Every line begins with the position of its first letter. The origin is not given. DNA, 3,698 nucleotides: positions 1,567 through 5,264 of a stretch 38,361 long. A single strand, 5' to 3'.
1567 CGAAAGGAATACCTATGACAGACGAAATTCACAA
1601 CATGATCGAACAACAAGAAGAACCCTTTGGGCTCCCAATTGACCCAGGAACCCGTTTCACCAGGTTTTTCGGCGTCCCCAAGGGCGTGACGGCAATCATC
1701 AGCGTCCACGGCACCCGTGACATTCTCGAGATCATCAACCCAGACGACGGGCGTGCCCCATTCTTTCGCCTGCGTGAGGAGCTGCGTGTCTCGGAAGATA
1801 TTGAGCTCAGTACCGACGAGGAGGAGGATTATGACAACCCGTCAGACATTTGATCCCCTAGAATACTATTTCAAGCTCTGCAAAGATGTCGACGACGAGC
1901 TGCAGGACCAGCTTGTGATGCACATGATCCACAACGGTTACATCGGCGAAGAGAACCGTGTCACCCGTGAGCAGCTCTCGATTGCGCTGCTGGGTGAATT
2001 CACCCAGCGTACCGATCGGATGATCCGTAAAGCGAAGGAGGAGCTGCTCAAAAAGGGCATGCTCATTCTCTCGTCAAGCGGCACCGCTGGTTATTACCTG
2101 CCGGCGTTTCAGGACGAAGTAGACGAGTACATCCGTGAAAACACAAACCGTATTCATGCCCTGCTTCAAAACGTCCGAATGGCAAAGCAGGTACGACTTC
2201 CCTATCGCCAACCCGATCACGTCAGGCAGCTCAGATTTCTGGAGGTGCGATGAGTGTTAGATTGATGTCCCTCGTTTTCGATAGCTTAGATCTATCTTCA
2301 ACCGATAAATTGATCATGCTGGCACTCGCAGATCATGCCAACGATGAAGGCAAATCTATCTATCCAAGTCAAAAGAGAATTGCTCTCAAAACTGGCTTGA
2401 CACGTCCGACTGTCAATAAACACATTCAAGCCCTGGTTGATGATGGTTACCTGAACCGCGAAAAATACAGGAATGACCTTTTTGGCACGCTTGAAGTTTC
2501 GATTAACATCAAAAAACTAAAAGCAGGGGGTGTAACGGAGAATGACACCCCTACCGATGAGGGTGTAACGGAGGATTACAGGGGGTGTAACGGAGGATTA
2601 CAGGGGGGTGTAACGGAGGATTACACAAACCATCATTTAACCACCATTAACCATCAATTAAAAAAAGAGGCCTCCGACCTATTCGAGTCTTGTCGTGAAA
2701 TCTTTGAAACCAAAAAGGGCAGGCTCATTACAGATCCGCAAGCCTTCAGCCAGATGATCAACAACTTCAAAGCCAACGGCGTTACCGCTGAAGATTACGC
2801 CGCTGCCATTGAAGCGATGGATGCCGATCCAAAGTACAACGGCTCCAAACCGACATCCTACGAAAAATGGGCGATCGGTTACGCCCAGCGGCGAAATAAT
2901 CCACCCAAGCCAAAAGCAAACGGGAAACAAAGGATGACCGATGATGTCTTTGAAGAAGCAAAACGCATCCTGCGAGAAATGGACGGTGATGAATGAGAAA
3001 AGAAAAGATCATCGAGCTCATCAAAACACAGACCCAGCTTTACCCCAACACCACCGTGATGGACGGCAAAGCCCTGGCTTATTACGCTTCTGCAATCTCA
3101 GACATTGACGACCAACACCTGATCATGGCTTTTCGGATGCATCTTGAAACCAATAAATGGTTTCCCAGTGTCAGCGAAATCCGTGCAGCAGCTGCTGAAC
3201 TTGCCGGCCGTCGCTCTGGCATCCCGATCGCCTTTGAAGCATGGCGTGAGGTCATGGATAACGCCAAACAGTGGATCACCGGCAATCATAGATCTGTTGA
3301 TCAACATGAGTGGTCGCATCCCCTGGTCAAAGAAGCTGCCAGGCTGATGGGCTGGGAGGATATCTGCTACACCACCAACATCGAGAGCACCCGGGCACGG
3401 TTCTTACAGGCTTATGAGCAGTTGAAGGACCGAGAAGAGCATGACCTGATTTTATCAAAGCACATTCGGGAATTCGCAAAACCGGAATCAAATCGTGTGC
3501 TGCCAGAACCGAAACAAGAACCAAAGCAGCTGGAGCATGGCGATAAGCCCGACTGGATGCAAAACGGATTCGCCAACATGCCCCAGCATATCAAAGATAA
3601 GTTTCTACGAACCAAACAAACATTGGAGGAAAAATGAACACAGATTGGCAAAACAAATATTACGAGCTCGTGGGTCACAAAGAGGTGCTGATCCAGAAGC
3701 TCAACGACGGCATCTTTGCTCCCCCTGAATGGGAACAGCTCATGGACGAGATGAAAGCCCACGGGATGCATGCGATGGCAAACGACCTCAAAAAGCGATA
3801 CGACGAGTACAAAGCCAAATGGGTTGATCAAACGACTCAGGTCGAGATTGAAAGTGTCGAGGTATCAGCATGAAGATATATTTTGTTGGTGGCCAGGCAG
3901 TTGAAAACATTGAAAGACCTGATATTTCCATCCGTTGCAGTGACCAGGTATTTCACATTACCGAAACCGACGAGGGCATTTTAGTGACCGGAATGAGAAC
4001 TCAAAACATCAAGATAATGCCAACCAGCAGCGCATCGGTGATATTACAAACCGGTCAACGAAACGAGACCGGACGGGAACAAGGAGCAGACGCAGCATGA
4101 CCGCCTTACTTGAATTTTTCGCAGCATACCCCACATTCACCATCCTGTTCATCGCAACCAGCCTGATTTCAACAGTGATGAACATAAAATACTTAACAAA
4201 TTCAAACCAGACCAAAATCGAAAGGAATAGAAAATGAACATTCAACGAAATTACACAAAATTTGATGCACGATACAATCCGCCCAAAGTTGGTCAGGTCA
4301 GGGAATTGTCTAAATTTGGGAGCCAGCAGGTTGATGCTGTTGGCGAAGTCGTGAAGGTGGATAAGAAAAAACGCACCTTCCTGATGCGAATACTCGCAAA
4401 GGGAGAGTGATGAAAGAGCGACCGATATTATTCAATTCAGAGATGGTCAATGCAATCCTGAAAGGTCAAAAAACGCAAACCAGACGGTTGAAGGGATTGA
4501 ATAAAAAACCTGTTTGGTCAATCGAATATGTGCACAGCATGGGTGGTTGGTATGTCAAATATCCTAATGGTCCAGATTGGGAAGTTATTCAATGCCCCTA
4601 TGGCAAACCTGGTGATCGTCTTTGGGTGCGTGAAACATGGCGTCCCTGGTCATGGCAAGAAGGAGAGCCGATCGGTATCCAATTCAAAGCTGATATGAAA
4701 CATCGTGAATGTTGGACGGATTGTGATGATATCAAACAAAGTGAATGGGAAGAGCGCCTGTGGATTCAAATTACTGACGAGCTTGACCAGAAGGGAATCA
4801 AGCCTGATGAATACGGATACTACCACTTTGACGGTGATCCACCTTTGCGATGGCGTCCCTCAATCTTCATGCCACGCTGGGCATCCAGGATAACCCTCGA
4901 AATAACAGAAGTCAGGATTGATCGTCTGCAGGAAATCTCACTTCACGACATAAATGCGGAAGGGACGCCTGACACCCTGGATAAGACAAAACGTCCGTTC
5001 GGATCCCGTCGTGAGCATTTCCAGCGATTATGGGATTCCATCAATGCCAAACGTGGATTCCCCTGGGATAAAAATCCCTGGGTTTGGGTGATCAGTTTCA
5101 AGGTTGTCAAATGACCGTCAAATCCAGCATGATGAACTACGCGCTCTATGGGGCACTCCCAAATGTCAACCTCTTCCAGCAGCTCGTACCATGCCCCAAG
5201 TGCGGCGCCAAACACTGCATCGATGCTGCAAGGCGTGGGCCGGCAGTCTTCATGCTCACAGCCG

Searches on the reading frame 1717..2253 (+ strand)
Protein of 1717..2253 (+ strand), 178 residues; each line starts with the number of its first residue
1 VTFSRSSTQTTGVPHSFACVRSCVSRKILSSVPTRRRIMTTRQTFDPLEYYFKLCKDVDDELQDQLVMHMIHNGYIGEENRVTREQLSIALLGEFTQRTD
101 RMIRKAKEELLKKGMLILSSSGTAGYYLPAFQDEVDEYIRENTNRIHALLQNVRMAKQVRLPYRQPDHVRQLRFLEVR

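Call 66: search_protein_families(library=phrogs, proteins=[window:1717-2253:+], max_evalue=0.001)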
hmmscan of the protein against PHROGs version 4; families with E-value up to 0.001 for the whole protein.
window:1717-2253:+ (178 aa): 1 family
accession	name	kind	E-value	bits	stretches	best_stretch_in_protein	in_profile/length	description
phrog_2113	-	unknown function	1.9e-11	44.9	1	68-161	14-104/113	-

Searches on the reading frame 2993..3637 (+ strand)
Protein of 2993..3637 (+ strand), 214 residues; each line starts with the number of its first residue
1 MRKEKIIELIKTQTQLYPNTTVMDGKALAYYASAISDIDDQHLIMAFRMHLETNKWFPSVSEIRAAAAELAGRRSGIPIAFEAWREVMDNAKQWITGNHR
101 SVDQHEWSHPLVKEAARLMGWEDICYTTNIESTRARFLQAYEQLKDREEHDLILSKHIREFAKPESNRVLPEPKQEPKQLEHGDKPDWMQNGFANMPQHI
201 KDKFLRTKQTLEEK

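Call 45: search_protein_families(library=pfam, proteins=[window:2993-3637:+], max_evalue=0.01)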
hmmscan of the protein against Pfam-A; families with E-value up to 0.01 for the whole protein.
window:2993-3637:+ (214 aa): 0 families

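Call 66: search_protein_families(library=phrogs, proteins=[window:2993-3637:+], max_evalue=0.001)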
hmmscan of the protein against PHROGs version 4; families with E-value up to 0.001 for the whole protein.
window:2993-3637:+ (214 aa): 2 families
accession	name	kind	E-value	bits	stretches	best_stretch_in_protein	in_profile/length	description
phrog_9804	-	unknown function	9.8e-18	65.6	1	1-183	1-189/214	-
phrog_109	-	DNA, RNA and nucleotide metabolism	7.9e-05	23.7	1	52-166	95-206/236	P-like helicase loader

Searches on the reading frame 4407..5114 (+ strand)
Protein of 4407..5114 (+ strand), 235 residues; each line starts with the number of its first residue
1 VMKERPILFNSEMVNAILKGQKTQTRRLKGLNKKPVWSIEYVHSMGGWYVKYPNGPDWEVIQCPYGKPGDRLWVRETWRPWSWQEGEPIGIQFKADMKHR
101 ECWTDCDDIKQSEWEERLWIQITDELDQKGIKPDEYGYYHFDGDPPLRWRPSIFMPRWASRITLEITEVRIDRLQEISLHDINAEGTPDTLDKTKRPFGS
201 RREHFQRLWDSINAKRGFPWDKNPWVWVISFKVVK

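Call 45: search_protein_families(library=pfam, proteins=[window:4407-5114:+], max_evalue=0.01)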
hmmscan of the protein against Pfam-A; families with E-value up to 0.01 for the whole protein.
window:4407-5114:+ (235 aa): 0 families

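Call 66: search_protein_families(library=phrogs, proteins=[window:4407-5114:+], max_evalue=0.001)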
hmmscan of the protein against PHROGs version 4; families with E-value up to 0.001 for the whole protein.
window:4407-5114:+ (235 aa): 4 families
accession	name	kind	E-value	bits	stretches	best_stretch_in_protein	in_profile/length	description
phrog_874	-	unknown function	2e-66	225.2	1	2-235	65-258/277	-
phrog_18361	-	unknown function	2.9e-20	73.8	1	155-234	1-86/92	-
phrog_27495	-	unknown function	4.3e-20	73.2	1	2-115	5-128/186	-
phrog_28019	-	unknown function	4.7e-07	30.8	1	2-28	1-27/55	-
